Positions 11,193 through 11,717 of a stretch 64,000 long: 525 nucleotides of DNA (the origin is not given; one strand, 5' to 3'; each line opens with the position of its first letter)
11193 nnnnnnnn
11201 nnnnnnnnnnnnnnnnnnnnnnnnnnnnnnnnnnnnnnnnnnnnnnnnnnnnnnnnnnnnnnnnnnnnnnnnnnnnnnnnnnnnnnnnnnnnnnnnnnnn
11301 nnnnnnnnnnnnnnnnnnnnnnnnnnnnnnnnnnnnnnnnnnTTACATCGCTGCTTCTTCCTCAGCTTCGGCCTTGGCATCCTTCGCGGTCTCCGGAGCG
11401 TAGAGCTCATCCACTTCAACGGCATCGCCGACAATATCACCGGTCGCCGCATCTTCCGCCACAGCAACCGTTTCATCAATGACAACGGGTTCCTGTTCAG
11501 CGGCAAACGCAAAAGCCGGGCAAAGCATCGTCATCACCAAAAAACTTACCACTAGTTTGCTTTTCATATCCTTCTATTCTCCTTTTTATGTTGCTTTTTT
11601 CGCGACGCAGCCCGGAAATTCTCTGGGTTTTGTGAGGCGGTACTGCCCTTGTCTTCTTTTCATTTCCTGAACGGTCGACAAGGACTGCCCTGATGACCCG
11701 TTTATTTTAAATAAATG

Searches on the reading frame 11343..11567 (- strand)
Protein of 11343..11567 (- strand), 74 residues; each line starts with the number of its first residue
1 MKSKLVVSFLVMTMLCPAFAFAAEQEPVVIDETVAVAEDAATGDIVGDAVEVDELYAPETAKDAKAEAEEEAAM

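Call 10: search_protein_families(library=pfam, proteins=[window:11343-11567:-], max_evalue=0.01)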
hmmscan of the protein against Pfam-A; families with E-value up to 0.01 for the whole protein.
window:11343-11567:- (74 aa): 0 families

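Call 59: search_protein_families(library=ncbifam, proteins=[window:11343-11567:-], max_evalue=0.001)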
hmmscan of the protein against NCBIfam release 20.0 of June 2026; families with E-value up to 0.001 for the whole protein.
window:11343-11567:- (74 aa): 0 families
